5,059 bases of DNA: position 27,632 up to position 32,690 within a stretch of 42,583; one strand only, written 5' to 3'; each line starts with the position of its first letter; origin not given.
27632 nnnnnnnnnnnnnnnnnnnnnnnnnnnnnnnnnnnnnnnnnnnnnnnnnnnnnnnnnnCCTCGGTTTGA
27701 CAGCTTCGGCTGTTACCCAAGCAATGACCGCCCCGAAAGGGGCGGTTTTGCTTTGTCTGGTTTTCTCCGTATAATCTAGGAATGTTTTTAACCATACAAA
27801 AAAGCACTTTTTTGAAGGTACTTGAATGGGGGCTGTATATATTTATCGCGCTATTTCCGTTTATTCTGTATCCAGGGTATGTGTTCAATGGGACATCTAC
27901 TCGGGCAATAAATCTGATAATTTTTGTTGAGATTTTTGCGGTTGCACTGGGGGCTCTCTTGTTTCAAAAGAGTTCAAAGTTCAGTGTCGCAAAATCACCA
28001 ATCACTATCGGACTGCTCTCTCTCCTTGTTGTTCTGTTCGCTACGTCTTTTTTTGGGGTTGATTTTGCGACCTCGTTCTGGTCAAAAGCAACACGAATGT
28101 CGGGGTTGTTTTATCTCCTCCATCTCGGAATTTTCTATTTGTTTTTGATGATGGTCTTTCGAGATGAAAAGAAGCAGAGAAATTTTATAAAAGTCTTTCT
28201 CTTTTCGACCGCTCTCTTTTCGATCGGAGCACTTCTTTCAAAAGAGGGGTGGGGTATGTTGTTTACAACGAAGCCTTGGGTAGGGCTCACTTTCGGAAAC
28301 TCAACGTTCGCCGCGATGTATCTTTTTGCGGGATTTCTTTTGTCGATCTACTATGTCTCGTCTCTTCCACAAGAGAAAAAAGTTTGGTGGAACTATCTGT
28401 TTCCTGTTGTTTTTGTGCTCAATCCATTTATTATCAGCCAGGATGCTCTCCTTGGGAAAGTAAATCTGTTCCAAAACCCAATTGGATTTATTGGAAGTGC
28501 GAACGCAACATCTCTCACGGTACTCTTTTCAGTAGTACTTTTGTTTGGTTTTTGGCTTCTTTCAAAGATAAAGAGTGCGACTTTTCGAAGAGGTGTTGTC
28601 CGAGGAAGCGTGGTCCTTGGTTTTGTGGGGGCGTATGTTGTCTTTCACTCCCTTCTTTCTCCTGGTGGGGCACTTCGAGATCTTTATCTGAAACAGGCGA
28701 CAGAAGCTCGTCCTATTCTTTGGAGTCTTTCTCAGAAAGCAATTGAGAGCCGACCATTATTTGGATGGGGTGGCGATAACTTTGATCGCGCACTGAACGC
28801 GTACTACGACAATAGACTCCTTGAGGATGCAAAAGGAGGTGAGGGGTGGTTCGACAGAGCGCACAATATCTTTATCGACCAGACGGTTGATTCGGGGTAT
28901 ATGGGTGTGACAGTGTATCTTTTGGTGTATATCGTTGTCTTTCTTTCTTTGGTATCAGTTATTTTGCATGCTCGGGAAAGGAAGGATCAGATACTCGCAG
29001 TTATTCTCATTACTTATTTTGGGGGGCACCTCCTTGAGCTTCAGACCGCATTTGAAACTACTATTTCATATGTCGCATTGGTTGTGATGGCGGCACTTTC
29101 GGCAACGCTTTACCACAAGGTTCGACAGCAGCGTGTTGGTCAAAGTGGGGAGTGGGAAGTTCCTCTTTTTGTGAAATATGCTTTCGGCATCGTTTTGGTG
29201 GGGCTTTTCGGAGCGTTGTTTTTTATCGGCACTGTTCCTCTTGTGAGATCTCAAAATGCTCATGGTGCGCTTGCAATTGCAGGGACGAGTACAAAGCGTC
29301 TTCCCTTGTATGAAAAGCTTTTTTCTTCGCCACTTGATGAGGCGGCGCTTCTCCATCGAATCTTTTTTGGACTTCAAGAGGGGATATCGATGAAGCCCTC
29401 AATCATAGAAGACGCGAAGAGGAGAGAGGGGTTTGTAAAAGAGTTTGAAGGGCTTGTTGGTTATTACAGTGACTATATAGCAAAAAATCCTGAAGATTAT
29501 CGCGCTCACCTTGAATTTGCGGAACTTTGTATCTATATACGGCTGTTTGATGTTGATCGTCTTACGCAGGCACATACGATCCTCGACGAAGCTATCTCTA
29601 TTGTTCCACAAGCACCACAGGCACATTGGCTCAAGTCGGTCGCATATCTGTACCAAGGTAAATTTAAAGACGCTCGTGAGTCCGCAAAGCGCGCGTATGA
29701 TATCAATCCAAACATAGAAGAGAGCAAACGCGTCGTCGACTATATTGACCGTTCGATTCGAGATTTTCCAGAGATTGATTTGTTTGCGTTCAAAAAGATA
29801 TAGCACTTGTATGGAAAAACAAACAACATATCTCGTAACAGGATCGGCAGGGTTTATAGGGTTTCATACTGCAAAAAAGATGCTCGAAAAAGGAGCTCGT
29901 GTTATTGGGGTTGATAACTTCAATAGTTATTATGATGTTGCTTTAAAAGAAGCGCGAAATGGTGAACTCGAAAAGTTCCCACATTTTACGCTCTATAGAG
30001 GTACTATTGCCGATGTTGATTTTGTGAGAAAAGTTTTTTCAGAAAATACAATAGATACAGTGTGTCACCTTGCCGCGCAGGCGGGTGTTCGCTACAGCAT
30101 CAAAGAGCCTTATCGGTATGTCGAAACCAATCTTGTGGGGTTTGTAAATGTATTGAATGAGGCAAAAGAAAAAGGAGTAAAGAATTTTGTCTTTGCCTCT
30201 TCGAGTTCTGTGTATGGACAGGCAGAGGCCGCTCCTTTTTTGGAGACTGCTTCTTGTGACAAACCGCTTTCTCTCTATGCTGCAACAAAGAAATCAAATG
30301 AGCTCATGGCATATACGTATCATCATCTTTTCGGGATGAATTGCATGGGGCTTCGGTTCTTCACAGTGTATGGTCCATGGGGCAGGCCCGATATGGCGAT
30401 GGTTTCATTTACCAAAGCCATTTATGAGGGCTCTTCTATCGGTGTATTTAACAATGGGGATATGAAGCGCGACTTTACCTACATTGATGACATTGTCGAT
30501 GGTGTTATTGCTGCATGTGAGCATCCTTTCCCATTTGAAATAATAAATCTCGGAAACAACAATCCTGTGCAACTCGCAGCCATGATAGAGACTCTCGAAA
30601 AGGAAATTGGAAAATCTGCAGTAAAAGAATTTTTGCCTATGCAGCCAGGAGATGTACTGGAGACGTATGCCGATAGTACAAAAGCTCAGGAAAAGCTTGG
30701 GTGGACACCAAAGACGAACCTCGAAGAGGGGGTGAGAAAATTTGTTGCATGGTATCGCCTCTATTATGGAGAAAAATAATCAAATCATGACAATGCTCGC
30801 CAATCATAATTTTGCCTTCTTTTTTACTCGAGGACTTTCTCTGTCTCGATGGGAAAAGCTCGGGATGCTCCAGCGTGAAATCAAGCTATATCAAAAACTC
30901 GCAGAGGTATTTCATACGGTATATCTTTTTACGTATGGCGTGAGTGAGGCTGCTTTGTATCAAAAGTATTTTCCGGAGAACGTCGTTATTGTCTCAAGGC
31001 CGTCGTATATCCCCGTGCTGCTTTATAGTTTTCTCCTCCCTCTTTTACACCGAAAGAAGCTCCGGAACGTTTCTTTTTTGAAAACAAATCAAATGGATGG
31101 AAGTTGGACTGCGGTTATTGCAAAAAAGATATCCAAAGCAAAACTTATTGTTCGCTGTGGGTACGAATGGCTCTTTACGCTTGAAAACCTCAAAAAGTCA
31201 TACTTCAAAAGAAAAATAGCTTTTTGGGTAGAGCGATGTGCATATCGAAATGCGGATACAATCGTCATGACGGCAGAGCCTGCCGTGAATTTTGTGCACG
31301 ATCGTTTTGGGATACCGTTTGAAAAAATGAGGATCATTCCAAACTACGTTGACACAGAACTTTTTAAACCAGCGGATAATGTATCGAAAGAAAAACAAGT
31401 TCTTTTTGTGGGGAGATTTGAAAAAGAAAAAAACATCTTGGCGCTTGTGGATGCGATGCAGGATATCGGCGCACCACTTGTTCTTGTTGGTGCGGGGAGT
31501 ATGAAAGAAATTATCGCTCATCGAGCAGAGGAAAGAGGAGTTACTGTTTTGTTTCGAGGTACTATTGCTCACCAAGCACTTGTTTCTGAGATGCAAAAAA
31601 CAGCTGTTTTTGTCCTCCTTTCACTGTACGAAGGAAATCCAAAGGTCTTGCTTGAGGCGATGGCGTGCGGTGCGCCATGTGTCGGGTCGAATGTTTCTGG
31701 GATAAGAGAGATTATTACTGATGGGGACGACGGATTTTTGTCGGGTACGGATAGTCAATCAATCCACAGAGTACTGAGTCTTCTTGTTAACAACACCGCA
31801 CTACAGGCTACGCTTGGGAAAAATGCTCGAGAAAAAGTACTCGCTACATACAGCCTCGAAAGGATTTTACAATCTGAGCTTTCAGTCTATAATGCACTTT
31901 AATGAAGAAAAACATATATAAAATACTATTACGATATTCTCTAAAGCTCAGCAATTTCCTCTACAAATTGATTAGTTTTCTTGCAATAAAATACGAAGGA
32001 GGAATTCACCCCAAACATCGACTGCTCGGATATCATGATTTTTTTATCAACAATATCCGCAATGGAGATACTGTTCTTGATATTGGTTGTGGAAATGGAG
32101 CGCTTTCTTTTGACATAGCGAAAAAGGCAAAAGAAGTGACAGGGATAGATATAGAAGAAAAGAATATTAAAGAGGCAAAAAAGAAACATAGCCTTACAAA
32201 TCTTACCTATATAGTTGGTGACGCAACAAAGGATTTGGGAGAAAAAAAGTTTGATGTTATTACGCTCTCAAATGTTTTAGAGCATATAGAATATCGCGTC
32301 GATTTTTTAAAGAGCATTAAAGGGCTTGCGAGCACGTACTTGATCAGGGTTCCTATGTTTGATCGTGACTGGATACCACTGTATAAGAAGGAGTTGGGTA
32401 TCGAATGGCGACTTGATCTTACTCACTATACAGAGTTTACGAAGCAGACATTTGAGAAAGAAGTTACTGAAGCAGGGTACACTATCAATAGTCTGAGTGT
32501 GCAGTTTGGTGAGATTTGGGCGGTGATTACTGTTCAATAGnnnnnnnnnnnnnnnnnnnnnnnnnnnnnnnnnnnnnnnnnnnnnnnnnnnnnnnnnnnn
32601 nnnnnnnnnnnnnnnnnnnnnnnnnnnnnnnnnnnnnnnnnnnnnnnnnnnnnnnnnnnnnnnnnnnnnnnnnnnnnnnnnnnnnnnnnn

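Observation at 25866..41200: Surface-protein gene followed by a Wzy_C/TPR protein and a complete glycan assembly locus: candidate surface-layer protein O-glycosylation system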

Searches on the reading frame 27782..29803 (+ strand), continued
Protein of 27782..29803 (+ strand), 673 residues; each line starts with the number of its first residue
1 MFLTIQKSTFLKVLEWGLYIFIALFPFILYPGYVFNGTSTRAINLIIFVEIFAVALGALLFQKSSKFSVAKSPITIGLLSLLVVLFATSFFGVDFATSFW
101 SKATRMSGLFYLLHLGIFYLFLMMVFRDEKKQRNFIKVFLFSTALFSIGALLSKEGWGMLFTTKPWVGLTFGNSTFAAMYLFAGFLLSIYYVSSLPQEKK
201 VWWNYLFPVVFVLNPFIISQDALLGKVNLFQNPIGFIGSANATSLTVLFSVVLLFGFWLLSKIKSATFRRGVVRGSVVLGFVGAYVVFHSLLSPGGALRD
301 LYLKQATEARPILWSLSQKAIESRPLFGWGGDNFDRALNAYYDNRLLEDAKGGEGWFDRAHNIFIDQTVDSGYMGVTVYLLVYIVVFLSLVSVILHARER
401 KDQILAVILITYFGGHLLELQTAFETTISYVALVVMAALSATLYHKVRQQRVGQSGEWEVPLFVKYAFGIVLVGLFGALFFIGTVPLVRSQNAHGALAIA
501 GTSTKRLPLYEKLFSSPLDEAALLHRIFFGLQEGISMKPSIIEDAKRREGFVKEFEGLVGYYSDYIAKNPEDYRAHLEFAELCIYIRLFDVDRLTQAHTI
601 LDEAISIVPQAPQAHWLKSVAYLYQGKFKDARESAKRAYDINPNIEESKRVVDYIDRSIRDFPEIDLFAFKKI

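Call 89: search_protein_families(library=pfam, alignment_id=A9, max_evalue=0.00001)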
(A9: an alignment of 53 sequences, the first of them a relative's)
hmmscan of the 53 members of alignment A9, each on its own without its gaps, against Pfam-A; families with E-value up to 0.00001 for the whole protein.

A. member 1, L162:9937-10764:+ (275 aa): 3 families
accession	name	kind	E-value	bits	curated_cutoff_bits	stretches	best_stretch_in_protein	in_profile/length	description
PF00535.33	Glycos_transf_2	-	6.3e-38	130.8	23.3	1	9-120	1-114/168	Glycosyl transferase family 2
PF10111.15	Glyco_tranf_2_2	-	3.7e-21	76.3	27.3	1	9-214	1-219/276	Glycosyltransferase like family 2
PF13641.12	Glyco_tranf_2_3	-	1.3e-13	52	27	1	8-228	3-228/230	Glycosyltransferase like family 2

B. families by the number of members that match (of 53 scanned): 50 families (the first 25 are shown)
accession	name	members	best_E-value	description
PF02873.21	MurB_C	12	8.7e-37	UDP-N-acetylenolpyruvoylglucosamine reductase, C-terminal domain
PF01565.28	FAD_binding_4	12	2.3e-22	FAD binding domain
PF02719.21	Polysacc_synt_2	4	2.3e-117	Polysaccharide biosynthesis protein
PF02397.22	Bac_transf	4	1.1e-67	Bacterial sugar transferase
PF01370.27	Epimerase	4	1.4e-54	NAD dependent epimerase/dehydratase family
PF16363.11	GDP_Man_Dehyd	4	1.5e-53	GDP-mannose 4,6 dehydratase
PF01073.25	3Beta_HSD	4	3e-21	3-beta hydroxysteroid dehydrogenase/isomerase family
PF04321.23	RmlD_sub_bind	4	1.9e-19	RmlD substrate binding domain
PF01855.24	POR_N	3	3.5e-47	Pyruvate flavodoxin/ferredoxin oxidoreductase, thiamine diP-bdg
PF01558.24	POR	3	3.7e-28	Pyruvate ferredoxin/flavodoxin oxidoreductase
PF13727.12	CoA_binding_3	3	7.4e-16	CoA-binding domain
PF02776.23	TPP_enzyme_N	3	2.3e-09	Thiamine pyrophosphate enzyme, N-terminal TPP binding domain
PF21722.4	Gly_rich_2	2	8.5e-14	Glycine-rich domain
PF00106.31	adh_short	2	4.8e-07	short chain dehydrogenase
PF02652.20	Lactate_perm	1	1.6e-80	L-lactate permease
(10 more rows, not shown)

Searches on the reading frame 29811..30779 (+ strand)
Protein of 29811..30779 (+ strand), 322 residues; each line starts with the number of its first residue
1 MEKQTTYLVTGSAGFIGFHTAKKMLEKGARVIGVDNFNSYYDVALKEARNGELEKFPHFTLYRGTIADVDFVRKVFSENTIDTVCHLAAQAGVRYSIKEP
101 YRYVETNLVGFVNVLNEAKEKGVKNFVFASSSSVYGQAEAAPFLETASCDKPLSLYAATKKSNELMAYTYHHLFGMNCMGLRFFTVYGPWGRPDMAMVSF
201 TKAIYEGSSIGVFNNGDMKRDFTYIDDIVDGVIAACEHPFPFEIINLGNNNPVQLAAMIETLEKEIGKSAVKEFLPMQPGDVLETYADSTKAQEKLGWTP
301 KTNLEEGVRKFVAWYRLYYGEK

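Call 4: search_protein_families(library=pfam, proteins=[window:29811-30779:+], max_evalue=0.01)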
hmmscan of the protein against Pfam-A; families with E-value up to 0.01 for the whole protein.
window:29811-30779:+ (322 aa): 9 families
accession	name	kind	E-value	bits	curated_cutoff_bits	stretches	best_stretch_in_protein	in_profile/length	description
PF16363.11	GDP_Man_Dehyd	-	1.1e-59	203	27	1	8-310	1-331/332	GDP-mannose 4,6 dehydratase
PF01370.27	Epimerase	-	5.7e-56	190.1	20.9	1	8-248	2-240/240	NAD dependent epimerase/dehydratase family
PF02719.21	Polysacc_synt_2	-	2.7e-16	60.1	20.2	1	8-269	2-250/293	Polysaccharide biosynthesis protein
PF01073.25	3Beta_HSD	-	2.8e-15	56.5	22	1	8-236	1-229/280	3-beta hydroxysteroid dehydrogenase/isomerase family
PF04321.23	RmlD_sub_bind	-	3.5e-09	36.6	27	1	8-235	4-196/287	RmlD substrate binding domain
PF07993.18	NAD_binding_4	-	1.6e-06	28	20.1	1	79-165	87-186/258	Male sterility protein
PF00106.31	adh_short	-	6.7e-06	26.2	26.6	1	7-118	3-119/195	short chain dehydrogenase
PF08659.16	KR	-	2.4e-05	24.7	22.6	1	6-143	2-149/180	KR domain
PF13460.12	NAD_binding_10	-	0.00093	19.5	27.2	1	11-140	1-107/184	NAD(P)H-binding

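Call 35: search_protein_families(library=ncbifam, proteins=[window:29811-30779:+], max_evalue=0.01)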
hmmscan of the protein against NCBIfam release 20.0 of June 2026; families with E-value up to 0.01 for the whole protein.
window:29811-30779:+ (322 aa): 41 families (the best 25 are shown)
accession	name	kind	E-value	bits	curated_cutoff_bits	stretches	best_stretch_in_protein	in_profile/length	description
TIGR01179.1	galE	equivalog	7.4e-50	169.6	262.3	2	8-188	3-178/332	UDP-glucose 4-epimerase GalE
TIGR01181.1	dTDP_gluc_dehyt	equivalog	2.5e-46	158.2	365.1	1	7-316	2-312/321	dTDP-glucose 4,6-dehydratase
TIGR04180.1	EDH_00030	hypoth_equivalog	4.9e-43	147.3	475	1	8-302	2-296/297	NAD-dependent 4,6-dehydratase LegB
NF011728.1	PRK15181.1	equivalog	2.4e-35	122.1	760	1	6-231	17-244/348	Vi polysaccharide biosynthesis UDP-N-acetylglucosaminuronic acid C-4 epimerase TviC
NF007956.0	PRK10675.1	subfamily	2.1e-34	119.1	394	1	7-314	3-328/338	UDP-glucose 4-epimerase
TIGR02197.1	heptose_epim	equivalog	1.6e-33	116.2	274.6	1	8-315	2-313/316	ADP-glyceromanno-heptose 6-epimerase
NF007582.0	PRK10217.1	equivalog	7e-28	97.7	698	1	7-315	4-331/355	dTDP-glucose 4,6-dehydratase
NF007490.0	PRK10084.1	subfamily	5.2e-25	88.2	649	1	8-315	4-334/361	dTDP-glucose 4,6-dehydratase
TIGR02622.1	CDP_4_6_dhtase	equivalog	1.3e-22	80.4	278.45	2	5-174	5-172/352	CDP-glucose 4,6-dehydratase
NF047922.1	GDPFucSynFcl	equivalog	5e-18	65.6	500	1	69-315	42-301/308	GDP-L-fucose synthase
NF043036.1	ErythonDh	equivalog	6.1e-17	61.8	325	1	8-311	4-316/321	D-erythronate dehydrogenase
NF042422.1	oxyalk_red_OleD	equivalog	1.3e-16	60.9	580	1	8-277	4-261/329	2-alkyl-3-oxoalkanoate reductase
TIGR01472.1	gmd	equivalog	1.7e-16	60.4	415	1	8-312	4-335/342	GDP-mannose 4,6-dehydratase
NF008872.0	PRK11908.1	equivalog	1.7e-16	60.2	294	1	7-316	4-336/349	bifunctional UDP-4-keto-pentose/UDP-xylose synthase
TIGR03466.1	HpnA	hypoth_equivalog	3.5e-16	59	367.65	1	7-276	3-256/327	hopanoid-associated sugar epimerase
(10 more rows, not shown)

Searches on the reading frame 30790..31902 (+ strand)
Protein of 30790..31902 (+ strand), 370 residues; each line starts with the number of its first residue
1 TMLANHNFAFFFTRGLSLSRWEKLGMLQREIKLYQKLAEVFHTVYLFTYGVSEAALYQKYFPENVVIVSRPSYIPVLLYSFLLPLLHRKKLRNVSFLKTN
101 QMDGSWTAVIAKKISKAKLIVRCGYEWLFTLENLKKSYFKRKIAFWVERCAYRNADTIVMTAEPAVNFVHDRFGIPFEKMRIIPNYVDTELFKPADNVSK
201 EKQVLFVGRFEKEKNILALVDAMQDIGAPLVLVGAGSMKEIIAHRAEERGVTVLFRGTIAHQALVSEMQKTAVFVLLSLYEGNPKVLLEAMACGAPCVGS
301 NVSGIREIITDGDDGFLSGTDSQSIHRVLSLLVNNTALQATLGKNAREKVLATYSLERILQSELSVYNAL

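Call 4: search_protein_families(library=pfam, proteins=[window:30790-31902:+], max_evalue=0.01)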
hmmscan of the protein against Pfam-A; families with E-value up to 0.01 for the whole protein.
window:30790-31902:+ (370 aa): 6 families
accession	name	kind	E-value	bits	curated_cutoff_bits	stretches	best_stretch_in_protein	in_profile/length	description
PF00534.26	Glycos_transf_1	-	3.3e-31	108.6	26.4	1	190-348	4-171/172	Glycosyl transferases group 1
PF13692.12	Glyco_trans_1_4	-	2.1e-25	90.1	27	1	202-328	2-135/142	Glycosyl transferases group 1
PF13439.12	Glyco_transf_4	-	3.1e-11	44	28.5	1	33-190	11-169/170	Glycosyltransferase Family 4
PF13524.12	Glyco_trans_1_2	-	1.5e-08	35.2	25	1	220-361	6-140/144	Glycosyl transferase-like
PF20706.3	GT4-conflict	-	3.8e-06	26.6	26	1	180-312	175-323/385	Family 4 Glycosyltransferase in conflict systems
PF13579.12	Glyco_trans_4_4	-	2.1e-05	25.4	29.7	1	104-185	82-157/158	Glycosyl transferase 4-like domain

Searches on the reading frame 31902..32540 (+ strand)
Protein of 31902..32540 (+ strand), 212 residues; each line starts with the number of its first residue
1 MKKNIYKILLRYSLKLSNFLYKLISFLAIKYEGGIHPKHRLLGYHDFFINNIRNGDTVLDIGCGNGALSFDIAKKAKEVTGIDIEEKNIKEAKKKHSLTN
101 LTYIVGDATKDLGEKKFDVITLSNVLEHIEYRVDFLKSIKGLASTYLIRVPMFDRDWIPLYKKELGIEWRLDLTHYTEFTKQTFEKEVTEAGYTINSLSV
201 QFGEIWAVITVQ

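Call 4: search_protein_families(library=pfam, proteins=[window:31902-32540:+], max_evalue=0.01)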
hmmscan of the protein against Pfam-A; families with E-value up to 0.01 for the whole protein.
window:31902-32540:+ (212 aa): 24 families
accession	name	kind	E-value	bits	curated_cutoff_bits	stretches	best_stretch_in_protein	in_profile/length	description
PF13847.12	Methyltransf_31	-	2.3e-18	66.7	27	1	53-142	2-100/145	Methyltransferase domain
PF08241.18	Methyltransf_11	-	4e-17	63.1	21.2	1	59-140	1-84/95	Methyltransferase domain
PF13649.12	Methyltransf_25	-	4.2e-16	59.9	27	1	58-139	1-89/97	Methyltransferase domain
PF08242.18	Methyltransf_12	-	7.9e-16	59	30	1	59-142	1-91/98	Methyltransferase domain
PF13489.12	Methyltransf_23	-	8.8e-15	55.2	27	1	45-196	13-162/164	Methyltransferase domain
PF07021.18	MetW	-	2.8e-09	37.3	21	1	48-154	7-113/193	Methionine biosynthesis protein MetW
PF05175.20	MTS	-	4.2e-09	36.7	23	1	47-120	22-102/170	Methyltransferase small domain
PF06325.19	PrmA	-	6.6e-08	32.8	22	1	52-129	159-238/296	Ribosomal protein L11 methyltransferase (PrmA)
PF01209.24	Ubie_methyltran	-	1.4e-07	31.6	20.1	1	49-138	42-138/233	ubiE/COQ5 methyltransferase family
PF00398.26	RrnaAD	-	7.2e-07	29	24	1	51-110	27-87/263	Ribosomal RNA adenine dimethylase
PF05401.17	NodS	-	3.5e-06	27.4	24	1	55-143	44-133/201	Nodulation protein S (NodS)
PF02390.23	Methyltransf_4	-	5.8e-06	26.3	24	1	57-112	4-64/173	Putative methyltransferase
PF02353.26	CMAS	-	1.1e-05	25.4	27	1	51-131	59-142/273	Mycolic acid cyclopropane synthetase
PF02527.21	GidB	-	1.9e-05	24.5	27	1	51-126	47-125/184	rRNA small subunit methyltransferase G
PF13679.12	Methyltransf_32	-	5e-05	23.7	27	1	54-98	25-75/143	Methyltransferase domain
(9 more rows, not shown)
